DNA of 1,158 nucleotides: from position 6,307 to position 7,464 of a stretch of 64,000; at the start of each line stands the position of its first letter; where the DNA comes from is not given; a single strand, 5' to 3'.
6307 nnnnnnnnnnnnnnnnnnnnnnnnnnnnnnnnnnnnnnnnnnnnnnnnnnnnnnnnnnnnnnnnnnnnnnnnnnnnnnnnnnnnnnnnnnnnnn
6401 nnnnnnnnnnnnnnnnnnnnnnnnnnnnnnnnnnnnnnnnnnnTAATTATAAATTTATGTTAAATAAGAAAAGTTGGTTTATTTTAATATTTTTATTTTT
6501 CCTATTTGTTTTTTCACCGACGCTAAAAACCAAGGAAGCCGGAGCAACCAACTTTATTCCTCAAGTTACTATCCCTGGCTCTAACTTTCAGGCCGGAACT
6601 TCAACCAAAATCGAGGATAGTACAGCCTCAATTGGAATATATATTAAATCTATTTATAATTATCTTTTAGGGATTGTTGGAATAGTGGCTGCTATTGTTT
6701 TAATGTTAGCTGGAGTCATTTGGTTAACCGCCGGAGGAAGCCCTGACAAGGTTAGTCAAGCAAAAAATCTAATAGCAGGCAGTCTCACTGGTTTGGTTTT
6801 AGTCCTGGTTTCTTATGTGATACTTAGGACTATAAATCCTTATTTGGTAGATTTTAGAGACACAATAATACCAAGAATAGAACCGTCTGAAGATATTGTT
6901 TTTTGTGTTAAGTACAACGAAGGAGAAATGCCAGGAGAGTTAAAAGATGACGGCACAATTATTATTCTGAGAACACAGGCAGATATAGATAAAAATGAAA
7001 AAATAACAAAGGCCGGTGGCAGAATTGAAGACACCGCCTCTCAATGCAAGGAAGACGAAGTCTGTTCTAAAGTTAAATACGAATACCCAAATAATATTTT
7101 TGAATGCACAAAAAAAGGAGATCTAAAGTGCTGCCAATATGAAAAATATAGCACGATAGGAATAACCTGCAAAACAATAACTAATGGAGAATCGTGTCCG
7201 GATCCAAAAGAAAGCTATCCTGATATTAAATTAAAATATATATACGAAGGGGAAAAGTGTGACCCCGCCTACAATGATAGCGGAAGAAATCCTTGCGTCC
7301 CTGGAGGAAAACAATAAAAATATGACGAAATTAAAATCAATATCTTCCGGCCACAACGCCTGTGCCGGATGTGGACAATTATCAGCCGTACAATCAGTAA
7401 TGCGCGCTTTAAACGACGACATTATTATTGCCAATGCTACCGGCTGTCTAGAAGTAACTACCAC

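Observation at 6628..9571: Paralogous ~75-aa two-TM 'pilin-like' module, in one copy fused to a VanY/M15 peptidoglycan peptidase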

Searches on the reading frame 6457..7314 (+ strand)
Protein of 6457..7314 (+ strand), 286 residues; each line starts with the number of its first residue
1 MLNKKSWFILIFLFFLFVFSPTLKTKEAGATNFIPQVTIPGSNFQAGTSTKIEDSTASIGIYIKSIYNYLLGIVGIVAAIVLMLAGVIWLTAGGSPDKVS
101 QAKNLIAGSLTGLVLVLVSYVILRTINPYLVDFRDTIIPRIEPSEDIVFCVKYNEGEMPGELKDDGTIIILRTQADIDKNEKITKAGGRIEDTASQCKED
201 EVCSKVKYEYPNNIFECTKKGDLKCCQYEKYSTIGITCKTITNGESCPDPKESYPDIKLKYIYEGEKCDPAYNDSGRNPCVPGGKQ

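Call 3: search_protein_families(library=pfam, proteins=[window:6457-7314:+], max_evalue=1)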
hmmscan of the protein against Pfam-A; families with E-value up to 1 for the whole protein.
window:6457-7314:+ (286 aa): 3 families
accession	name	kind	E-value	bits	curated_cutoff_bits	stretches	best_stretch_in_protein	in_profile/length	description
PF18895.5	T4SS_pilin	-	5.5e-09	36.4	26.6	1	62-125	8-70/71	Type IV secretion system pilin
PF03313.21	SDH_alpha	-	0.1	12.7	26.4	1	57-114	131-191/260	Serine dehydratase alpha chain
PF04956.18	TrbC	-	0.79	10.4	27.9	0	57-108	35-80/98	TrbC/VIRB2 pilin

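Call 24: list_cluster_members(proteins=[P0001, window:6457-7314:+])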
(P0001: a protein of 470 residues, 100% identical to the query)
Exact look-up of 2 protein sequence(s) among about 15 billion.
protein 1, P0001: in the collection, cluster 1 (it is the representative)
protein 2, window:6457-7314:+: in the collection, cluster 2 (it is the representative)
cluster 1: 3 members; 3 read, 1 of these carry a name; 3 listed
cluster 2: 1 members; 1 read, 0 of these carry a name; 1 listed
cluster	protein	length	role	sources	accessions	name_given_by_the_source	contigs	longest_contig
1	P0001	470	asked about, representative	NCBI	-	-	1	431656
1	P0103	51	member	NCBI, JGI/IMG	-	hypothetical protein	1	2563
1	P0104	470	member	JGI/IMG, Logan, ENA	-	-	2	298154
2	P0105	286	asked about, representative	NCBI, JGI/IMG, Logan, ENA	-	-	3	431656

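Call 37: find_encoding_contigs(protein=window:6457-7314:+, flank=10000, max_places=1)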
Protein window:6457-7314:+ (286 aa): 6 contigs read that carry it; 1 place shown.
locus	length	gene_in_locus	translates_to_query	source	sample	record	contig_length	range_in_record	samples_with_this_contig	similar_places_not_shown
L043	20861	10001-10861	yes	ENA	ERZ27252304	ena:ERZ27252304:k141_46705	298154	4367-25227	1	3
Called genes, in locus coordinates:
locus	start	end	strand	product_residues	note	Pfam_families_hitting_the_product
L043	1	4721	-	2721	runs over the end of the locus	PF02018:CBM_4_9 (faint)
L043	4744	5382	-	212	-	PF18884:TSP3_bac (weak)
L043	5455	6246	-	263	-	PF00398:RrnaAD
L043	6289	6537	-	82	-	PF12838:Fer4_7, PF00037:Fer4 (weak), PF12797:Fer4_2 (weak), PF12837:Fer4_6 (weak), PF13237:Fer4_10, PF14697:Fer4_21, PF13187:Fer4_9 (weak), PF00037:Fer4, +5 more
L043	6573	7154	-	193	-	PF01558:POR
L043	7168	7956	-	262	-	PF13462:Thioredoxin_4, PF01323:DSBA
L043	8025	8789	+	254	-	PF03372:Exo_endo_phos, PF14529:Exo_endo_phos_2 (faint)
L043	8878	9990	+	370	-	PF01855:POR_N, PF17147:PFOR_II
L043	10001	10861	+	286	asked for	PF18895:T4SS_pilin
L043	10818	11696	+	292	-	PF02775:TPP_enzyme_C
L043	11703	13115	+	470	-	PF18895:T4SS_pilin (faint)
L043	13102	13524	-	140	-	PF00075:RNase_H, PF13456:RVT_3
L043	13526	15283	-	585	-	PF01368:DHH, PF02272:DHHA1, PF17768:RecJ_OB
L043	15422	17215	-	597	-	PF00009:GTP_EFTU, PF01926:MMR_HSR1 (faint), PF03144:GTP_EFTU_D2, PF14492:EFG_III (weak), PF00679:EFG_C, PF06421:LepA_C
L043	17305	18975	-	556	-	PF03023:MurJ, PF13440:Polysacc_synt_3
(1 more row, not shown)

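Call 53: find_homologous_proteins(query=window:6457-7314:+)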
Query window:6457-7314:+ (286 aa): 56 proteins with E <= 0.001 among 1109 candidates.
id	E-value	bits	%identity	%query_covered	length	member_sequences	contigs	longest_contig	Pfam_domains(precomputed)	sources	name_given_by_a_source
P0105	2.7e-190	649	100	100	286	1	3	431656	PF18895.6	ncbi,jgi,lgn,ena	-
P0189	1.4e-166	571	88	100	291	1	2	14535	PF18895.6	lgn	-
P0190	1.6e-111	390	65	90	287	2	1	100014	PF18895.6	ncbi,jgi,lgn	ncbi:MAG: pilin [Patescibacteria group bacterium]|jgi:hypothetical protein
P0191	4.2e-51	192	73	42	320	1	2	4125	PF18895.6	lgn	-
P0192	3.8e-48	182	73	40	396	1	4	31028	PF18895.6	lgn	-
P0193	2.9e-47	179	39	95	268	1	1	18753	PF18895.6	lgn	-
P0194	1.1e-44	171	63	44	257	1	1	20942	PF18895.6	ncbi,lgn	-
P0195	2.5e-44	170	42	87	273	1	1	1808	PF18895.6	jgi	jgi:hypothetical protein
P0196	5.6e-42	162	58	49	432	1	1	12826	-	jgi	-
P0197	5.8e-40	155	57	48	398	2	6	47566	PF18895.6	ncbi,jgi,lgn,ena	-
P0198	8.0e-40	155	57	48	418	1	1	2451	-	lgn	-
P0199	1.8e-39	154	57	50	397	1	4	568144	PF18895.6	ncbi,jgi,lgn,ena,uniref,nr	ncbi:hypothetical protein CVU82_03535 [Candidatus Falkowbacteria bacterium HGW-Falkowbacteria-1]|jgi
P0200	2.9e-39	153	58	51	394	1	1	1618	PF18895.6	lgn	-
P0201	4.1e-39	153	56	50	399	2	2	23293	PF18895.6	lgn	-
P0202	7.5e-39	152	39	95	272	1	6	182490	PF18895.6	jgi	jgi:hypothetical protein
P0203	9.6e-39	151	56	50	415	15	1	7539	PF18895.6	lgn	-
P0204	2.1e-38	150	49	64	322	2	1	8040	PF18895.6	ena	-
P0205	2.2e-38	150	54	50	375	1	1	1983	PF18895.6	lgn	-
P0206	2.3e-38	150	51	52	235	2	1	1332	PF18895.6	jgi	-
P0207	3.3e-38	150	57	46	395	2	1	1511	PF18895.6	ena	-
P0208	3.8e-38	149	57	47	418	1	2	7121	PF18895.6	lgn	-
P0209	5.0e-38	149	49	63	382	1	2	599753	PF18895.6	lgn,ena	-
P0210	8.0e-38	148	49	63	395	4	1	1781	PF18895.6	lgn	-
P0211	1.4e-37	147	62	42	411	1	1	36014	PF18895.6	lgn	-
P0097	3.3e-37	146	52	49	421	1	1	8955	PF18895.6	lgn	-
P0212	1.2e-36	144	61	42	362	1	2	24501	PF18895.6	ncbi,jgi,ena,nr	ncbi:MAG TPA: pilin [bacterium]|nr:pilin [bacterium]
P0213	1.0e-35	141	55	49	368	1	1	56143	PF18895.6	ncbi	-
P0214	3.3e-35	140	50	48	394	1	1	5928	PF18895.6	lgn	-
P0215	4.5e-35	139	53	49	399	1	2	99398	PF18895.6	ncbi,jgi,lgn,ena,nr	ncbi:MAG: pilin [Patescibacteria group bacterium]|nr:pilin [Patescibacteria group bacterium]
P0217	3.2e-34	136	60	40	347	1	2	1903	PF04706.19,PF18895.6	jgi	jgi:hypothetical protein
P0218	1.1e-33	135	56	43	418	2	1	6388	PF18895.6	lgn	-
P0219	2.3e-33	134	55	47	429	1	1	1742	PF18895.6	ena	-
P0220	1.6e-32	131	54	46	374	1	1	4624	PF18895.6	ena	-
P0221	9.3e-31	125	53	44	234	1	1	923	PF18895.6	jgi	jgi:hypothetical protein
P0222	2.8e-30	124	49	47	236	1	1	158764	PF18895.6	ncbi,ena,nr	ncbi:hypothetical protein C0584_02760 [Candidatus Parcubacteria bacterium]|nr:MAG: hypothetical prot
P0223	1.5e-29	121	39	71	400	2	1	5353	PF18895.6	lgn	-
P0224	2.0e-28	117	58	40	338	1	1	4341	PF18895.6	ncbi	-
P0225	2.1e-28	117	56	39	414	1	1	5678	PF18895.6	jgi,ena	-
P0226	7.8e-28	116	52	45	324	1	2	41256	PF18895.6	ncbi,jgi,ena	ncbi:MAG: pilin [Patescibacteria group bacterium]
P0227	7.8e-28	116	46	49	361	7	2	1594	PF18895.6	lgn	-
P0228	2.3e-27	114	52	43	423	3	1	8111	PF18895.6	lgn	-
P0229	1.1e-24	105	51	45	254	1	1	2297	PF18895.6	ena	-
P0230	1.6e-23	101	50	44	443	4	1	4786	PF18895.6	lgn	-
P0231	2.5e-23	101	34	86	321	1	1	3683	PF18895.6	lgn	-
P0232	7.2e-23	99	52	37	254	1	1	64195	PF18895.6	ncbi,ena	-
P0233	1.7e-22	98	43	50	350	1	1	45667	PF18895.6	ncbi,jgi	jgi:hypothetical protein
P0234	6.0e-22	96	62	29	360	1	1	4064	PF18895.6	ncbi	-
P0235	4.1e-21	93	42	51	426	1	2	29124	PF18895.6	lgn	-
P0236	3.5e-20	90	32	81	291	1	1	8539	PF18895.6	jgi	jgi:hypothetical protein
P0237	7.5e-20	89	52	35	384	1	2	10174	PF18895.6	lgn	-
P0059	1.4e-17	82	38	54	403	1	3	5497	PF01551.30,PF18895.6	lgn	-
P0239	7.7e-17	79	42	47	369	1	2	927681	PF18895.6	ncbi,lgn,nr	ncbi:MAG: hypothetical protein PHD51_01075 [Patescibacteria group bacterium]|nr:hypothetical protein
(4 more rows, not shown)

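Call 56: search_protein_families(library=ncbifam, proteins=[window:6457-7314:+], max_evalue=0.01)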
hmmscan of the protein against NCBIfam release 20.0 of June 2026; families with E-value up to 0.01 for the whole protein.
window:6457-7314:+ (286 aa): 1 family
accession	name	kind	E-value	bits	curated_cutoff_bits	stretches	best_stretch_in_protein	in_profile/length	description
NF045849.1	ICE_MMCAP2_0565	equivalog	5.4e-07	29.2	40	1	52-124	2-74/80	Mbov_0395 family pilin-like conjugal transfer protein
